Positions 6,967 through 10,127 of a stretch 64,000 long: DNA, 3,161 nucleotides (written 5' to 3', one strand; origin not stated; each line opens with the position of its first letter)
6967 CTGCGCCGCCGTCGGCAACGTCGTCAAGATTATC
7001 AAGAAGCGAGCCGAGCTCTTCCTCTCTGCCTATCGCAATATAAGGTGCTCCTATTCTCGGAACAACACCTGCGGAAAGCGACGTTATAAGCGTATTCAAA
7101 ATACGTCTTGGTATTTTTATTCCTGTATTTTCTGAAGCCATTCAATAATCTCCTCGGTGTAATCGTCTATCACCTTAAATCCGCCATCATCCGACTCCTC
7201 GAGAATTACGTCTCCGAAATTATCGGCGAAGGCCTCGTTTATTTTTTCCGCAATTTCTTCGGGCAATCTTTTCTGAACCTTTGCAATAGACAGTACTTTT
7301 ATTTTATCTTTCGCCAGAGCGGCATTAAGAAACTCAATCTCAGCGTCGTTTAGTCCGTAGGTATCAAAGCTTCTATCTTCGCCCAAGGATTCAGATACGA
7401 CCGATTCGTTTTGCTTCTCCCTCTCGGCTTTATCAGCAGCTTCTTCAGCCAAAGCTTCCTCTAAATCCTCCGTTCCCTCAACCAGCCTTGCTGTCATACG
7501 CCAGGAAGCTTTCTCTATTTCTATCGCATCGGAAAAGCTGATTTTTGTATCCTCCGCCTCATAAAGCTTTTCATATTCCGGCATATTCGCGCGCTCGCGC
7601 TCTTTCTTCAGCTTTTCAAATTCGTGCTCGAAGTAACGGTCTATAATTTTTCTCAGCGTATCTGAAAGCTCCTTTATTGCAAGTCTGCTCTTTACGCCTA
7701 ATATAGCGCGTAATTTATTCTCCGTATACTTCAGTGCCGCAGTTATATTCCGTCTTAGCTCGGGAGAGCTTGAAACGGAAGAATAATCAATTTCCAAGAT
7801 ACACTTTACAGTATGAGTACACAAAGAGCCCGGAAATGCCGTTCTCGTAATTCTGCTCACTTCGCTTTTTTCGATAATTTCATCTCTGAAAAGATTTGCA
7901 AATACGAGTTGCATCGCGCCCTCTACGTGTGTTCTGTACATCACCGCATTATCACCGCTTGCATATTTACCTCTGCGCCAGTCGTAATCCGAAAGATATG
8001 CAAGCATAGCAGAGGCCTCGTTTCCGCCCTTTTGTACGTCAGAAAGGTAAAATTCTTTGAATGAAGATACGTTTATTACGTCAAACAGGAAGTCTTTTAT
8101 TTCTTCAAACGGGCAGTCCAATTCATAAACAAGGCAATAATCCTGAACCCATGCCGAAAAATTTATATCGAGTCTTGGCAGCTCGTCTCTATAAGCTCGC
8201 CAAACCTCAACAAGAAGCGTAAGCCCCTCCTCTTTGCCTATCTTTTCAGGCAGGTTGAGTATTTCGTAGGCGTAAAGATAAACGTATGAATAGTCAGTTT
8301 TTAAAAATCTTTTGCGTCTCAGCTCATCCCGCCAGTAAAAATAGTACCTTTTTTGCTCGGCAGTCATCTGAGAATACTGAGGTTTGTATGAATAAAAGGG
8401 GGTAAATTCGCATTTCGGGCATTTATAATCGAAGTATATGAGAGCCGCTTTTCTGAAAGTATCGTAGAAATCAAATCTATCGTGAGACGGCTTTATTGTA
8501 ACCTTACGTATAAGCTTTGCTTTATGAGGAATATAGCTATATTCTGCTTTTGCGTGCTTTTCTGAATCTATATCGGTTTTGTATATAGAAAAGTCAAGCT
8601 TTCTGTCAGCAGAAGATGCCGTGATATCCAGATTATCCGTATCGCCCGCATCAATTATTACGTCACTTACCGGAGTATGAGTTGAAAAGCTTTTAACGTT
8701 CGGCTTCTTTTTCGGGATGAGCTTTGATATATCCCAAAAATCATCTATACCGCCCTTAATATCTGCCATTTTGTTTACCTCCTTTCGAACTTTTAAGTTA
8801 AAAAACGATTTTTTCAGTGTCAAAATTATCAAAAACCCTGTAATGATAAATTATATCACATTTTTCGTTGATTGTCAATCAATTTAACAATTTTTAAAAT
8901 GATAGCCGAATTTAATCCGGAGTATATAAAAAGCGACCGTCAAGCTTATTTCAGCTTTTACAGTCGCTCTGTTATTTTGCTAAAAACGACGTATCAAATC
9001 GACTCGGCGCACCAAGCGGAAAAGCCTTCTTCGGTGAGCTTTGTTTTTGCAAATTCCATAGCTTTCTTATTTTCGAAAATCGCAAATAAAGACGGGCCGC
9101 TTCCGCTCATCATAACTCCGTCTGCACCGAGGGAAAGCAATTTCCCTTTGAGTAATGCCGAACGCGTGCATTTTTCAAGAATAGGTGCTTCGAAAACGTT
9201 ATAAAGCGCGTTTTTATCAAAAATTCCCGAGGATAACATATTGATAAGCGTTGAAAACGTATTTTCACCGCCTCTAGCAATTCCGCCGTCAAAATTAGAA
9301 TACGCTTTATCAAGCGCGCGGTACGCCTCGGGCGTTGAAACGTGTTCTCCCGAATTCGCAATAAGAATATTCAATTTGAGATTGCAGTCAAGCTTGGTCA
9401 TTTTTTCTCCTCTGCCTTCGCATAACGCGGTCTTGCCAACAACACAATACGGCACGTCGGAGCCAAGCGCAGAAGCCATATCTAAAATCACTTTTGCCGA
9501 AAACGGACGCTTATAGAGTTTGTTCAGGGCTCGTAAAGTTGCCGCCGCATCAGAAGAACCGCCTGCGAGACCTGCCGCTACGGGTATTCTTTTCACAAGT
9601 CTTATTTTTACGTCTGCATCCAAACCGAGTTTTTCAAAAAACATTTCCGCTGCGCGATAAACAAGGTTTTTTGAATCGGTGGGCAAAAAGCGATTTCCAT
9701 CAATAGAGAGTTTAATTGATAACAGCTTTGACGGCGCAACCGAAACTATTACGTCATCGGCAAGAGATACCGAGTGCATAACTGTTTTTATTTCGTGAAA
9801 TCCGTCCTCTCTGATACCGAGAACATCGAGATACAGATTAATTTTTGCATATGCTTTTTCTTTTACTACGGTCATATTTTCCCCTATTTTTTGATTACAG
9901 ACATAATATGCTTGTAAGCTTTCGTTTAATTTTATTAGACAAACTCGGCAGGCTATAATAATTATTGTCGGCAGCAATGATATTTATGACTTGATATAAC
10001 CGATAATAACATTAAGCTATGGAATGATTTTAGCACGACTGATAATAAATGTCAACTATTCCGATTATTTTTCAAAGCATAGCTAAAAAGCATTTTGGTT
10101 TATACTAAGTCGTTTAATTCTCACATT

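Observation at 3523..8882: Stand-alone TerB-N/TerB-C + DUF2791-like ATPase + DEAD/DEAH helicase operon (Shango-like candidate anti-phage system) among core genes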

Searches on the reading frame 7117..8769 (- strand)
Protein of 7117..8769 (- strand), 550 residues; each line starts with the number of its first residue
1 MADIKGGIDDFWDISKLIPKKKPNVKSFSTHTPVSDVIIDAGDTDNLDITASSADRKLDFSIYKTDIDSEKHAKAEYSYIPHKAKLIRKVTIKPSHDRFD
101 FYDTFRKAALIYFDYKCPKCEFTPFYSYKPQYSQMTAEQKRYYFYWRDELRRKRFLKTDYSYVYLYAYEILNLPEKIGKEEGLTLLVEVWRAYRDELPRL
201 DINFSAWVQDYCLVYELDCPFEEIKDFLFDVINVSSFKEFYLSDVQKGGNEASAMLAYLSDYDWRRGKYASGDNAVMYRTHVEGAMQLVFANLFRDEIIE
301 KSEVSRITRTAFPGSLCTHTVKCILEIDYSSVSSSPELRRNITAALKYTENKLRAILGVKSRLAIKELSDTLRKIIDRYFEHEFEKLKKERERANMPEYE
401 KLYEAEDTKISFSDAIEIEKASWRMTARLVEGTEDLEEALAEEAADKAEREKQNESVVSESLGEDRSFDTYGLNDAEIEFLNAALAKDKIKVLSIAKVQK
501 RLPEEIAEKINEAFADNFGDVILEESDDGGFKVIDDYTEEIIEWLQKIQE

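Call 3: search_protein_families(library=pfam, proteins=[window:7117-8769:-], max_evalue=0.01)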
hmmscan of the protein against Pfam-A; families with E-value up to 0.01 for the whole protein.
window:7117-8769:- (550 aa): 3 families
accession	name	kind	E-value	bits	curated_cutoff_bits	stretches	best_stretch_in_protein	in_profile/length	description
PF13208.11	TerB_N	-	9.2e-17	61.9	25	1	121-224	48-144/207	TerB N-terminal domain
PF15615.11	TerB_C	-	3.1e-07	31.1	26.3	1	434-541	32-147/148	TerB-C domain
PF05711.17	TylF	-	0.0095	15.6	23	0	443-538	139-230/264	Macrocin-O-methyltransferase (TylF)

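Call 4: search_protein_families(library=padloc, proteins=[window:7117-8769:-], max_evalue=0.01)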
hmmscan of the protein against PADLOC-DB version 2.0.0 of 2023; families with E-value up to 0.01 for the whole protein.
window:7117-8769:- (550 aa): 1 family
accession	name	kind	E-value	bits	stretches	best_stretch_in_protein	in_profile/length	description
PDLC03958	SngA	-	3.3e-48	163.6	1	85-545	69-527/528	-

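Call 5: search_protein_families(library=ncbifam, proteins=[window:7117-8769:-], max_evalue=0.01)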
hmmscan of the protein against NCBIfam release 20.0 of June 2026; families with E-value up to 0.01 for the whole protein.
window:7117-8769:- (550 aa): 0 families

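Call 27: search_solved_structures(query=window:7117-8769:-, max_evalue=1)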
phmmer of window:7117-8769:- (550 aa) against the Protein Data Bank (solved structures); distinct sequences matched with E-value up to 1: 0.

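Call 32: find_homologous_proteins(query=window:7117-8769:-, max_evalue=0.00001)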
Query window:7117-8769:- (550 aa): 489 proteins with E <= 0.00001 among 8000 candidates; the best 120 are listed.
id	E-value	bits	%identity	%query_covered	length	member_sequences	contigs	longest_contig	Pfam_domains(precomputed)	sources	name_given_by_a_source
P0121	0.0e+0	1228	100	100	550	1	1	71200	PF13208.12,PF15615.12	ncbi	-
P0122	0.0e+0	1064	85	100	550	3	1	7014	PF13208.12,PF15615.12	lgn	-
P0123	1.3e-274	930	75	100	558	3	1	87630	PF13208.12,PF15615.12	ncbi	-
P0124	3.6e-263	892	71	100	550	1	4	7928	PF13208.12,PF15615.12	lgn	-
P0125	8.7e-263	891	72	100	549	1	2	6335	PF13208.12,PF15615.12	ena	-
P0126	1.7e-262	890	72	100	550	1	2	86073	PF13208.12,PF15615.12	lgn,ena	-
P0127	2.0e-262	890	72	100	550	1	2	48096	PF13208.12,PF15615.12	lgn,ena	-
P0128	4.3e-262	889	72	100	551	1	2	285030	PF13208.12,PF15615.12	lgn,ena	-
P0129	6.2e-262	888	71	100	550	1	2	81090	PF13208.12,PF15615.12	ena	-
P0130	8.1e-261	884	71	100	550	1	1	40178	PF13208.12,PF15615.12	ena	-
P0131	2.7e-260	883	71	100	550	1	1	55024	PF13208.12,PF15615.12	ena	-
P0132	1.3e-257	874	70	100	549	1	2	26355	PF13208.12,PF15615.12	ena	-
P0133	5.4e-257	872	70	100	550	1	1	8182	PF13208.12,PF15615.12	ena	-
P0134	7.2e-257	871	70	100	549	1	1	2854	PF13208.12,PF15615.12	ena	-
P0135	4.9e-256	869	70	100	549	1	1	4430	PF13208.12,PF15615.12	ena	-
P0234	2.5e-154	533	47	98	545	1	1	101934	PF13208.12,PF15615.12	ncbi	-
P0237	4.6e-154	532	47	98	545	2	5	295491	PF13208.12,PF15615.12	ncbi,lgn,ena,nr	ncbi:MAG: TerB N-terminal domain-containing protein [Clostridia bacterium]|nr:TerB N-terminal domain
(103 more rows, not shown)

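Call 38: find_encoding_contigs(protein=P0237, flank=10000, max_places=3)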
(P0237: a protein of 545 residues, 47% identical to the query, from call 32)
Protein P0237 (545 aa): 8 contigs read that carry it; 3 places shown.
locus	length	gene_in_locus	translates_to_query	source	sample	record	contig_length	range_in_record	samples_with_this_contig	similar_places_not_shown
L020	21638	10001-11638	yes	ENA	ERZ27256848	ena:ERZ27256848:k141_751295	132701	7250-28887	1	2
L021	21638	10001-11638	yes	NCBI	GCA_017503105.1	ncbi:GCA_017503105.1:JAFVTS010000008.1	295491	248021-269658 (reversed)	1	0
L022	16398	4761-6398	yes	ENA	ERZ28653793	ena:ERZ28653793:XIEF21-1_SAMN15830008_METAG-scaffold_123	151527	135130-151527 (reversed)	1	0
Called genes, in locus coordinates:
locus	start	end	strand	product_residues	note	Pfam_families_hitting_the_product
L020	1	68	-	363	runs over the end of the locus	PF00512:HisKA, PF02518:HATPase_c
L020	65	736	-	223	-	PF00072:Response_reg, PF00486:Trans_reg_C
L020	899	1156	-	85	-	-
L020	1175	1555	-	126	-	-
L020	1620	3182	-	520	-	PF13396:PLDc_N, PF13091:PLDc_2 (weak), PF00614:PLDc (weak), PF13091:PLDc_2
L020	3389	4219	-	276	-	PF04951:Peptidase_M55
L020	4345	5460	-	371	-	PF01208:URO-D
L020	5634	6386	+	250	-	PF02311:AraC_binding, PF12833:HTH_18, PF00165:HTH_AraC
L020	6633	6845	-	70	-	PF01084:Ribosomal_S18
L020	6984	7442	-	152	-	PF00436:SSB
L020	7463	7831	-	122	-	PF01250:Ribosomal_S6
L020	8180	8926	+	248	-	PF25182:NonGDSL, PF00657:Lipase_GDSL, PF13472:Lipase_GDSL_2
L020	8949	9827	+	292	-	PF00288:GHMP_kinases_N, PF08544:GHMP_kinases_C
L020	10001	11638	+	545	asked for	PF13208:TerB_N, PF15615:TerB_C (weak)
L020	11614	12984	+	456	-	PF10923:BrxC_BrxD, PF13191:AAA_16 (weak)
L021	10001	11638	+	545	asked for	PF13208:TerB_N, PF15615:TerB_C (weak)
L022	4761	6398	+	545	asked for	PF13208:TerB_N, PF15615:TerB_C (weak)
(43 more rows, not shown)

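Call 39: find_encoding_contigs(protein=P0234, flank=10000, max_places=2)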
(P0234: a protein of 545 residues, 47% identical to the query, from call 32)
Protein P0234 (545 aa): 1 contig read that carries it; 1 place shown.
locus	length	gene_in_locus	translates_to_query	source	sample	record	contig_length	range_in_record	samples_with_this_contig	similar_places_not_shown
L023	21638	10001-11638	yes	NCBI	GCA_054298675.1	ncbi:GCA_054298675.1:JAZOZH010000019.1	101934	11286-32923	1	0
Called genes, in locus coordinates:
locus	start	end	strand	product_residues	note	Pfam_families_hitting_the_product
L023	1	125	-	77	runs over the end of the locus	PF13083:KH_KhpA-B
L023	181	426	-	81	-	PF00886:Ribosomal_S16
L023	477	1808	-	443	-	PF02881:SRP54_N, PF13604:AAA_30 (faint), PF00448:SRP54, PF02978:SRP_SPB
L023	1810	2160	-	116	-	PF04297:UPF0122, PF04545:Sigma70_r4, PF08281:Sigma70_r4_2 (faint)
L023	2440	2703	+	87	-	PF01649:Ribosomal_S20p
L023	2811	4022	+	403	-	PF01966:HD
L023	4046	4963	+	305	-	PF03547:Mem_trans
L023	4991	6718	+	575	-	PF13320:GH123_cat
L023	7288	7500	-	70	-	PF01084:Ribosomal_S18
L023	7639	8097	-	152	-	PF00436:SSB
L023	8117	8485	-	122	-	PF01250:Ribosomal_S6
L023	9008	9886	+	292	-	PF00288:GHMP_kinases_N, PF08544:GHMP_kinases_C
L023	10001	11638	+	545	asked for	PF13208:TerB_N, PF15615:TerB_C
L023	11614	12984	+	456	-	PF10923:BrxC_BrxD, PF13191:AAA_16 (weak)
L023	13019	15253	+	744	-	PF00270:DEAD, PF04851:ResIII (weak), PF00271:Helicase_C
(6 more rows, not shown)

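Call 45: predict_structure(alignment_id=A1)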
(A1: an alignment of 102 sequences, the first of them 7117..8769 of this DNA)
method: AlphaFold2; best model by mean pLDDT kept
length: 550 residues; sequences in the alignment: 102
mean_pLDDT: 80.4   pTM: 0.59
mean pLDDT of the five models: 80.4, 78.9, 76.8, 76.2, 75.1
residues with pLDDT >= 90: 244; 70-90: 161; 50-70: 93; < 50: 52
segments of 3 or more residues with pLDDT < 50: 1-5, 42-50, 63-72, 408-410, 432-435, 449-466
pLDDT, mean of each block of 10 residues (from residue 1): 51 68 60 60 44 52 48 77 89 86 86 91 90 93 95 94 95 92 96 94 96 94 89 91 70 83 82 86 91 75 90 88 94 86 93 87 86 94 88 77 56 68 65 52 55 37 49 93 94 94 95 89 89 92 86
secondary structure, 60 per line:
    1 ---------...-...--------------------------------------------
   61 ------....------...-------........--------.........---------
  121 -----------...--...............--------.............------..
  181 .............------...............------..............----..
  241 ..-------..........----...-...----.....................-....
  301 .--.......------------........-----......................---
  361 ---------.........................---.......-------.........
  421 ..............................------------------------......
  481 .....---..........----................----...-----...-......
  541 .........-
elements in order: H67-70 E77-79 E87-94 H103-111 H137-151 H160-172 H179-193 H200-214 H221-234 H239-242 H250-259 H275-295 H297-301 E304-310 E323-330 H336-357 H370-394 H398-404 H412-450 H475-485 H489-498 H503-518 E523-525 E531-533 H535-549

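Call 50: fold_search(model_id=the predicted structure, library=pdb)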
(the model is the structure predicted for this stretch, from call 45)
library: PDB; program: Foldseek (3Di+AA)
matches with E <= 10: 242; with E <= 0.001: 0
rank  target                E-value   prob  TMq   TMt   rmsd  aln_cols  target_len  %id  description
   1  2qww_C                5.5e-01  0.84  0.12  0.37  15.6       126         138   12  Crystal structure of multiple antibiotic-resistance repressor (MarR) (YP_013417.1) from Listeria monocytogenes 4b F236 (released 2007-08-21)
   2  4ztg                  5.8e-01  0.05  0.09  0.12  18.2       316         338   12  Ebola virus nucleoprotein bound to VP35 chaperoning peptide P22121 (released 2015-05-27)
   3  7i2g                  6.4e-01  0.04  0.08  0.07  18.2       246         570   10  Group deposition for crystallographic fragment screening of the NS5 RNA-dependent RNA polymerase from Dengue virus serot (released 2025-04-02)
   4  7hkt                  7.8e-01  0.04  0.07  0.07  17.7       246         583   10  Group deposition for crystallographic fragment screening of the NS5 RNA-dependent RNA polymerase from Dengue virus serot (released 2024-10-30)
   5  7cum_B                1.0e+00  0.07  0.12  0.10  15.8       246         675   13  Cryo-EM structure of human GABA(B) receptor bound to the antagonist CGP54626 (released 2020-11-11)
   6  7xd8_M                1.1e+00  0.06  0.09  0.08  17.7       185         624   13  Crystal Structure of Dengue Virus Serotype 2 (DENV2) Polymerase Elongation Complex (Native Form) (released 2022-12-21)
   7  7i2l                  1.1e+00  0.03  0.07  0.07  18.0       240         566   11  Group deposition for crystallographic fragment screening of the NS5 RNA-dependent RNA polymerase from Dengue virus serot (released 2025-04-02)
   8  7i2o                  1.1e+00  0.03  0.07  0.07  18.0       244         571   11  Group deposition for crystallographic fragment screening of the NS5 RNA-dependent RNA polymerase from Dengue virus serot (released 2025-04-02)
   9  7i2w                  1.1e+00  0.03  0.08  0.07  17.8       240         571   11  Group deposition for crystallographic fragment screening of the NS5 RNA-dependent RNA polymerase from Dengue virus serot (released 2025-04-02)
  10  7i2p                  1.1e+00  0.03  0.08  0.07  18.3       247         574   10  Group deposition for crystallographic fragment screening of the NS5 RNA-dependent RNA polymerase from Dengue virus serot (released 2025-04-02)
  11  6kr3_B                1.2e+00  0.03  0.09  0.07  19.9       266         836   12  Crystal structure of Dengue virus nonstructural protein NS5 (form 2) (released 2020-04-01)
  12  7i2r                  1.2e+00  0.03  0.10  0.09  19.7       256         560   14  Group deposition for crystallographic fragment screening of the NS5 RNA-dependent RNA polymerase from Dengue virus serot (released 2025-04-02)
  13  7i2m                  1.2e+00  0.03  0.07  0.07  17.9       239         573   11  Group deposition for crystallographic fragment screening of the NS5 RNA-dependent RNA polymerase from Dengue virus serot (released 2025-04-02)
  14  5ccv_H                1.2e+00  0.03  0.09  0.07  20.8       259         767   14  Crystal structure of full-length NS5 from dengue virus type 3 (released 2016-02-03)
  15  6wiv_B                1.3e+00  0.06  0.12  0.10  17.2       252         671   12  Structure of human GABA(B) receptor in an inactive state (released 2020-07-01)
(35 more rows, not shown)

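Call 78: search_protein_representatives(protein=window:7117-8769:-)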
Query: 550 residues. Proteins with E-value up to 0.001 (for the whole library): 2214; up to 1e-10: 1168; up to 1e-30: 433. The best 150 are listed.
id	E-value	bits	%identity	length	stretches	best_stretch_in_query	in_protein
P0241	3.0e-147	507.9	48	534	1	8-548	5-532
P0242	2.5e-142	491.7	49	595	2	74-547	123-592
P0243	4.6e-142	490.8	48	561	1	8-547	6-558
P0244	3.1e-138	478.1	45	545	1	8-549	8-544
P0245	3.0e-137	474.9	47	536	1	8-541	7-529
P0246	6.0e-136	470.6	45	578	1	9-546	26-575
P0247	8.1e-136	470.1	47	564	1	9-549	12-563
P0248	3.3e-131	455.0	49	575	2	6-436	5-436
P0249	1.7e-127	442.7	46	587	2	1-441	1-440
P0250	1.6e-125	436.2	52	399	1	1-408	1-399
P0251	1.9e-124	432.6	43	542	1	3-547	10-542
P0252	3.7e-122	425.1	43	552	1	8-547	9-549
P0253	6.0e-122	424.4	43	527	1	5-547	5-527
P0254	3.1e-111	389.0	42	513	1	9-548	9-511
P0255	2.3e-109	382.9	38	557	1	9-546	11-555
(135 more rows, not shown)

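Call 86: search_solved_structures(query=A1, max_evalue=1)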
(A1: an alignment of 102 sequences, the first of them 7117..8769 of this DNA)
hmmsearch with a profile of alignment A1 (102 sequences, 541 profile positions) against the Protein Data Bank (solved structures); distinct sequences matched with E-value up to 1: 4.
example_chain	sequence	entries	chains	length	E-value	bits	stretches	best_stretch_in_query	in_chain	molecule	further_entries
7dvr_A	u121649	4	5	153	0.031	16.3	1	392-489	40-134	HTH marR-type domain-containing protein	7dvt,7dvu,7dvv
7dvs_A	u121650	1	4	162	0.045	15.8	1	392-488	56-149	MarR family transcriptional regulator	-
3mlf_A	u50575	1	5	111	0.07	15.1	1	451-532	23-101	transcriptional regulator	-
3t7v_A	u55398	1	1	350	0.74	11.7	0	321-374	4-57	methylornithine synthase PylB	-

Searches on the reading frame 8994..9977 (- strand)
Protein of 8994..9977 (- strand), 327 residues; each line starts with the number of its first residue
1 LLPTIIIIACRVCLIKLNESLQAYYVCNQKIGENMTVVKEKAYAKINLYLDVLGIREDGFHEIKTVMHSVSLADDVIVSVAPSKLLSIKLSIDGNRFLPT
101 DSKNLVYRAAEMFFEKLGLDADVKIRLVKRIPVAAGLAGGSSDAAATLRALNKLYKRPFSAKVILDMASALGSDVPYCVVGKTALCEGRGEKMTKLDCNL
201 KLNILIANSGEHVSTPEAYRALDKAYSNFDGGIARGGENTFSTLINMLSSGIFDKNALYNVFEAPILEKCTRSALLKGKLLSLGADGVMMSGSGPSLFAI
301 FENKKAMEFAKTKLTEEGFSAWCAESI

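Call 3: search_protein_families(library=pfam, proteins=[window:8994-9977:-], max_evalue=0.01)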
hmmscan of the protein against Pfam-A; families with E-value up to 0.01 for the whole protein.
window:8994-9977:- (327 aa): 2 families
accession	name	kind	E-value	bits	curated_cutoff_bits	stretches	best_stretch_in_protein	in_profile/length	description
PF00288.32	GHMP_kinases_N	-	4.6e-18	65.6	22.3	1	104-182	1-87/87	GHMP kinases N terminal domain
PF08544.19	GHMP_kinases_C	-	1.1e-08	35.8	21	1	257-317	22-82/85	GHMP kinases C terminal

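Call 16: find_related_loci(query=window:8994-9875:-, collection=genome_contigs, flank=10000)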
Query window:8994-9875:- (293 aa) in genome_contigs; peptide patterns used: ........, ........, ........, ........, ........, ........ (x = any residue, [..] = any of these).
90 stretches matched a pattern; 16 encode a relative of the query (tblastn E <= 1e-3); 16 distinct loci.
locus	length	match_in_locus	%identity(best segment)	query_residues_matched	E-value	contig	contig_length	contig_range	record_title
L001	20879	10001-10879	70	1-293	1e-139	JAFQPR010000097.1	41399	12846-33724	MAG: Clostridia bacterium isolate RGIG2037 Goat_Colon-1__c836249, whole genome shotgun sequence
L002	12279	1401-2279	60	1-293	1e-120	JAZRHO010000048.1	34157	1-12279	MAG: Eubacteriales bacterium isolate T1900045480_YK20190174.MAGScoT_cleanbin_000017 SGB_7315_k141_1737658, whole genome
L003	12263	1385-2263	54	1-293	7e-99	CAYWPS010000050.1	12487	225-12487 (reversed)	MAG TPA_asm: uncultured Ruminococcus sp. isolate SRP315200_co1_780 genome assembly, contig: NODE_10850_length_12487_cov_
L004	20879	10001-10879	51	1-293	1e-94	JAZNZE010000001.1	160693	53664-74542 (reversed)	MAG: Eubacteriales bacterium isolate T1900044770_TS20190236.MAGScoT_cleanbin_000011 SGB_2445_k141_1045876, whole genome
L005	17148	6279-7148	40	2-293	2e-54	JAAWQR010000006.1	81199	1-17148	MAG: Clostridiales bacterium isolate ABMPRH_105_1 SL341404_scaffold_741, whole genome shotgun sequence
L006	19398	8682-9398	38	3-260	3e-41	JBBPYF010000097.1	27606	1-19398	MAG: Chthoniobacterales bacterium isolate bin.127 bin.127_S5Ck141_339281_length_27606_cov_11.0000, whole genome shotgun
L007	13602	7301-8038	35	8-269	3e-36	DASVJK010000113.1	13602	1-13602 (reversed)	MAG TPA_asm: Chthoniobacterales bacterium isolate SMAG_U3017 k141_1084380, whole genome shotgun sequence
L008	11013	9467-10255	37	10-277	2e-35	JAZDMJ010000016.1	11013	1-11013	MAG: Candidatus Iainarchaeum archaeon isolate MEGAHIT-group-0.644 k141_20488042, whole genome shotgun sequence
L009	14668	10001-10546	41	4-185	8e-35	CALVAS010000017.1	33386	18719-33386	MAG: Candidatus Gastranaerophilales bacterium isolate BRZ_DS__bin36 genome assembly, contig: BRZ_DS__NODE_1463_length_33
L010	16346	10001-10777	38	4-272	2e-34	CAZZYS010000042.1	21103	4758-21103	MAG: uncultured Verrucomicrobiota bacterium isolate Brown_M.bin.5 genome assembly, contig: NODE_251_length_21103_cov_8.4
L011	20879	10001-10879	57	1-293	3e-110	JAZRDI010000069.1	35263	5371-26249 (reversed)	MAG: Eubacteriales bacterium isolate T1900045506_YK20190200.MAGScoT_cleanbin_000047 SGB_7537_k141_2514303, whole genome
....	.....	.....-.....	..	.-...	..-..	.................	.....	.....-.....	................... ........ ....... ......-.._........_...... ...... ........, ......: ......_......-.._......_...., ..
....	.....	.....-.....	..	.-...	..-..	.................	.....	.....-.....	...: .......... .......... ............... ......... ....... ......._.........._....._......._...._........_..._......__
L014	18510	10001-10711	34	7-268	3e-30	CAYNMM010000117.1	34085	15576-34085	MAG TPA_asm: uncultured bacterium isolate binchicken_co219_312 genome assembly, contig: k141_1174309, whole genome shotg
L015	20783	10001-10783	33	11-288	1e-26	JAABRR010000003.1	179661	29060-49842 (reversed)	MAG: Sphingobacteriia bacterium isolate S07.Bin180 NODE_3_length_179661_cov_6.92176, whole genome shotgun sequence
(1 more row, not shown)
